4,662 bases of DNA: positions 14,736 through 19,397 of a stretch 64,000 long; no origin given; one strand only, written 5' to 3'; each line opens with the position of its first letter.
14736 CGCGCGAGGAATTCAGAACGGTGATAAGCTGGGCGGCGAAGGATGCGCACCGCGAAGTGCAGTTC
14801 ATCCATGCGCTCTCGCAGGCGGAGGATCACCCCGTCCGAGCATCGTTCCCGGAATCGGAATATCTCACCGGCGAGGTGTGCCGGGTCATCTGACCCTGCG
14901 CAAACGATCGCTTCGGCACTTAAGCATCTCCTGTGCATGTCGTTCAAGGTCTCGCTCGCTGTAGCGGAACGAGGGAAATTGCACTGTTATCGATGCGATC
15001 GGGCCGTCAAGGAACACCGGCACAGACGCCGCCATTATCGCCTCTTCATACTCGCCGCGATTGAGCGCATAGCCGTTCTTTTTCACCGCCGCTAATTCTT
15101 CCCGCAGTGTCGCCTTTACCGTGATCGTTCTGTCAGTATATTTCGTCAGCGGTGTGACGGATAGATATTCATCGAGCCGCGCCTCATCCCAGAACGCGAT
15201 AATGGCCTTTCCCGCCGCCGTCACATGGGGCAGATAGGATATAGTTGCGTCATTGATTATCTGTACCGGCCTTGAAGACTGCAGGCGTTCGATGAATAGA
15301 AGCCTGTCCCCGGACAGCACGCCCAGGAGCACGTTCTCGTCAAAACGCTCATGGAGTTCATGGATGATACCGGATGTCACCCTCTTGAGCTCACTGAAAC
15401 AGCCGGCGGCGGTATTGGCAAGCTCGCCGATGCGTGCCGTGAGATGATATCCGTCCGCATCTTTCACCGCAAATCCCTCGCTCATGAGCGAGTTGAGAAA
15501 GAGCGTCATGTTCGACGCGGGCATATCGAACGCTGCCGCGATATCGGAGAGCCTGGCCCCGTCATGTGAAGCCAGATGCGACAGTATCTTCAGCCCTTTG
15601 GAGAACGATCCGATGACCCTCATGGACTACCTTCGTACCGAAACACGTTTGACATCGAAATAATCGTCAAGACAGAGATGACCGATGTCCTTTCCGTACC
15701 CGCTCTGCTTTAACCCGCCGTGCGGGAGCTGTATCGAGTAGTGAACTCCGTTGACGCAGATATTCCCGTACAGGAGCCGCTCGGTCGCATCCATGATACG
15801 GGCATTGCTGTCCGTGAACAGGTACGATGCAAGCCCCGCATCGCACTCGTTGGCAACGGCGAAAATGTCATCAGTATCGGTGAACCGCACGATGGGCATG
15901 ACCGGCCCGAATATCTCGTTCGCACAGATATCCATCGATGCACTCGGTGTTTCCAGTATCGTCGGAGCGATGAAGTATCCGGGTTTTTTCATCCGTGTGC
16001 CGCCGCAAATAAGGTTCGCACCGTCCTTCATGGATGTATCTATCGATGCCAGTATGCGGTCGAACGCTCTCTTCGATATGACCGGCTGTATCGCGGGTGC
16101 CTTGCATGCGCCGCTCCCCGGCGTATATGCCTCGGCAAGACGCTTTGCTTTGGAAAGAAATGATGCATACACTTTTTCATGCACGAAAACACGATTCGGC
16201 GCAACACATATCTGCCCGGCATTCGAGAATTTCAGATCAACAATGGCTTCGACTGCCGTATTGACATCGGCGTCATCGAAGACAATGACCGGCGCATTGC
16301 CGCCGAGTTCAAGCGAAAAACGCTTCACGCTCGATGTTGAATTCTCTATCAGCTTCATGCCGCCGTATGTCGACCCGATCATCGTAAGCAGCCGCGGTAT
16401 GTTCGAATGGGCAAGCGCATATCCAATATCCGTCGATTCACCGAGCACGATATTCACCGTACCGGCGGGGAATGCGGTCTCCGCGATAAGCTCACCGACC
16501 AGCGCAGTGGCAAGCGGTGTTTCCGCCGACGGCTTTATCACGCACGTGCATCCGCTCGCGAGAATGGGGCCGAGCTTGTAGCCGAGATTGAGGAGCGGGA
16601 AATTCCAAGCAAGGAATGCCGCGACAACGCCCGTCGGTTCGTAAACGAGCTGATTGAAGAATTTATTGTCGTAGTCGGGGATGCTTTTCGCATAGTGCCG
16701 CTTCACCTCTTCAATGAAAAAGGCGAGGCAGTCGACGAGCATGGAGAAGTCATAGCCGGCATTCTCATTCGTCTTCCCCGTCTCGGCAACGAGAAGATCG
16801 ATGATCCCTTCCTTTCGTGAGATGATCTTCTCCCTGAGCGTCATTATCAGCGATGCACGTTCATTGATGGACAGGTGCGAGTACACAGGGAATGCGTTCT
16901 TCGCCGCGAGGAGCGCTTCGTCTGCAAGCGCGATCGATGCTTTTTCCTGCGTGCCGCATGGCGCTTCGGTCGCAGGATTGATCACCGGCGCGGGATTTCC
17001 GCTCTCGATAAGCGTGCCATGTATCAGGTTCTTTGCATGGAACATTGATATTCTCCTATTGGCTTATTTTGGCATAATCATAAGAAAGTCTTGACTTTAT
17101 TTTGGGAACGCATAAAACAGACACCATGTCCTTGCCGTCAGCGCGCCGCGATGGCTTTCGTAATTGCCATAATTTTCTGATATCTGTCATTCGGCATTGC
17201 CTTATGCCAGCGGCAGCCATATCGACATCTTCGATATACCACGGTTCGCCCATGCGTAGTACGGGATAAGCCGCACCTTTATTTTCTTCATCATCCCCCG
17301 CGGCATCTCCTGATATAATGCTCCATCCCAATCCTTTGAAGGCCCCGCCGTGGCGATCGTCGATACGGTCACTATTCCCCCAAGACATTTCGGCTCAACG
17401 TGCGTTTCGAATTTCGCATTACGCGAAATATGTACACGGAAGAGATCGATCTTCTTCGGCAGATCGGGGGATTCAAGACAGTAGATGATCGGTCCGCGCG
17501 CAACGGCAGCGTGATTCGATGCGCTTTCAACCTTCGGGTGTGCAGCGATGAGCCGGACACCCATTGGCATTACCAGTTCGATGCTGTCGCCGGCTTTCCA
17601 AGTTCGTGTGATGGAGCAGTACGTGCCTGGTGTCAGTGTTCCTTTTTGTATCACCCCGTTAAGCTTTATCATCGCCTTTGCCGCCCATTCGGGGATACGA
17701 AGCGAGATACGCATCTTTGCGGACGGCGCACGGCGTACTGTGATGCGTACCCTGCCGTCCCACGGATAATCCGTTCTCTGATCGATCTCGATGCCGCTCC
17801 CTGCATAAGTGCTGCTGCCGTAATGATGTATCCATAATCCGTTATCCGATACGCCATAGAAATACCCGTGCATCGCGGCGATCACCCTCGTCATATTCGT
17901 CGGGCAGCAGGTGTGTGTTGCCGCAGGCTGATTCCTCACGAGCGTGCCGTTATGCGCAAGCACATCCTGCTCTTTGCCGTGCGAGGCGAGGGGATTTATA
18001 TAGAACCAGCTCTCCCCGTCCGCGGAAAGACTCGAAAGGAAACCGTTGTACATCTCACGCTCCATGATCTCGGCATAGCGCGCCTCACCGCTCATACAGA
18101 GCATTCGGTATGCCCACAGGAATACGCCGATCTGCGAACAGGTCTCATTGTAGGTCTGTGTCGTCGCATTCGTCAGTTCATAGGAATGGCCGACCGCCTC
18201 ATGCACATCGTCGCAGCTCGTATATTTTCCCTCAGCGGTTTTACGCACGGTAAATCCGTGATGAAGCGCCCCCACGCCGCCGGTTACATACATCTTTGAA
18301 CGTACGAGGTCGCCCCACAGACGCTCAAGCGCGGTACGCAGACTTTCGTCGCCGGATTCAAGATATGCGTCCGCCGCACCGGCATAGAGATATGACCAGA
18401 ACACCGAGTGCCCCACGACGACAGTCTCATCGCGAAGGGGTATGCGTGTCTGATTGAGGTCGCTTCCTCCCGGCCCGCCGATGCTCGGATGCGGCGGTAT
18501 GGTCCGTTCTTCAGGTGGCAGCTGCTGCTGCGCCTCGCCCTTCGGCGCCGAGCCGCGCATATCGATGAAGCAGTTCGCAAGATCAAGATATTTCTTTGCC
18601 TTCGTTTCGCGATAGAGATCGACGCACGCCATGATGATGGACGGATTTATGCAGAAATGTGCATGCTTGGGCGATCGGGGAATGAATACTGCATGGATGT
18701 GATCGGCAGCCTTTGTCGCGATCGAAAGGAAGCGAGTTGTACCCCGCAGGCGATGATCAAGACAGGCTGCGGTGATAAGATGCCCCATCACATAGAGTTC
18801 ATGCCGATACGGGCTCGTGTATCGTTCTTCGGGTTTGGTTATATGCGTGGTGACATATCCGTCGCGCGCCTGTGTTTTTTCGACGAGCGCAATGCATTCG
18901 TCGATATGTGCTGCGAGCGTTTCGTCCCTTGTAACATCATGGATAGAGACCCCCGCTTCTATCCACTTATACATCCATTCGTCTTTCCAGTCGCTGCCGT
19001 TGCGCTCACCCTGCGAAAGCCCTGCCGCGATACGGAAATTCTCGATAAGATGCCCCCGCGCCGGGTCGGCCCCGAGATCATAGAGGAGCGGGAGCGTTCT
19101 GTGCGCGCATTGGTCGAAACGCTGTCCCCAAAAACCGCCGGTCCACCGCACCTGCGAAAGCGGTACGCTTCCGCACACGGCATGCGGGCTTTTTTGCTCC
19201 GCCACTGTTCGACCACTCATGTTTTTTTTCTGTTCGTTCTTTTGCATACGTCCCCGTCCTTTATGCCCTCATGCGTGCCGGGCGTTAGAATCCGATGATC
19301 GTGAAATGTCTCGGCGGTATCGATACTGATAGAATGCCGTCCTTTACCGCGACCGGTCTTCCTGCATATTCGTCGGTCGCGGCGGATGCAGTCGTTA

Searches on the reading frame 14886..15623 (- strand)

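Call 55: search_protein_families(library=pfam, proteins=[window:14886-15623:-], max_evalue=0.0001)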
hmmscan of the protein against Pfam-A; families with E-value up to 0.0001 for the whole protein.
window:14886-15623:- (245 aa): 2 families
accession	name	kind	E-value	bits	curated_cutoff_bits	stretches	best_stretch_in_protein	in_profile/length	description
PF01614.24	IclR_C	-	4.8e-29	101.6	24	1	78-236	8-168/174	Bacterial transcriptional regulator IclR C-terminal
PF09339.16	HTH_IclR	-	2.5e-09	37.2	22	1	8-55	3-51/52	IclR helix-turn-helix domain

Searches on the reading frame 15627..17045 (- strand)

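Call 55: search_protein_families(library=pfam, proteins=[window:15627-17045:-], max_evalue=0.0001)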
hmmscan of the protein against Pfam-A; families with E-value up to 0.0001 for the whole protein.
window:15627-17045:- (472 aa): 1 family
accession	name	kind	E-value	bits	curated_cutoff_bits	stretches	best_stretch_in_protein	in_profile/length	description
PF00171.27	Aldedh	-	3.8e-125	418.5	23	1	17-468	7-461/461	Aldehyde dehydrogenase family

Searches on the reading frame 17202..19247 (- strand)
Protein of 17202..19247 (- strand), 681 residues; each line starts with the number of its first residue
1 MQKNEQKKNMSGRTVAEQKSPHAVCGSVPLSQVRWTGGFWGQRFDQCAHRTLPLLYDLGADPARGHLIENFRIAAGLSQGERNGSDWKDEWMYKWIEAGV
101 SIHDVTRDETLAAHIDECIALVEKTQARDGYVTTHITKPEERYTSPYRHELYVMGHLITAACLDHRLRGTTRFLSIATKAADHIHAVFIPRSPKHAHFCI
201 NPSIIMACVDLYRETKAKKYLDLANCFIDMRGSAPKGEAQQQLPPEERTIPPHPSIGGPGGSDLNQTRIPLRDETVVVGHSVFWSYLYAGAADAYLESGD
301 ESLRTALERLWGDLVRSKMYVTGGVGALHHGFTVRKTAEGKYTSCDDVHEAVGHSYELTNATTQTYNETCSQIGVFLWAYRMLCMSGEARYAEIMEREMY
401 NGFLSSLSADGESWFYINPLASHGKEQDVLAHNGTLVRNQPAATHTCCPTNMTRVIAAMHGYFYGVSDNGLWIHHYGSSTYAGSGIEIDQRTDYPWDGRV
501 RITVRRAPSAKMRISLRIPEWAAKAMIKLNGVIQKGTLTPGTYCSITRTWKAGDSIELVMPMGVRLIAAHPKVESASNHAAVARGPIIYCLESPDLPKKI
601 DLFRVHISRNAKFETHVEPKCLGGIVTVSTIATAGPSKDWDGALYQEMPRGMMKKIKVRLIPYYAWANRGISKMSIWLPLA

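Call 55: search_protein_families(library=pfam, proteins=[window:17202-19247:-], max_evalue=0.0001)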
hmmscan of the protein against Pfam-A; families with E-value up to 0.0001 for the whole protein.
window:17202-19247:- (681 aa): 3 families
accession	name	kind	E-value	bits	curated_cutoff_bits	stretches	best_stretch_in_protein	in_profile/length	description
PF07944.18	Beta-AFase-like_GH127_cat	-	3.4e-82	276.9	24.9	1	32-459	1-374/376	Beta-L-arabinofuranosidase, GH127 catalytic domain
PF20736.2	Glyco_hydro127M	-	1.4e-24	86.5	24.2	1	471-562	2-95/95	Beta-L-arabinofuranosidase, GH127 middle domain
PF20737.2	Glyco_hydro127C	-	1.6e-22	79.4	23.7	1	564-679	1-71/71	Glycoside hydrolase family 127 C-terminal domain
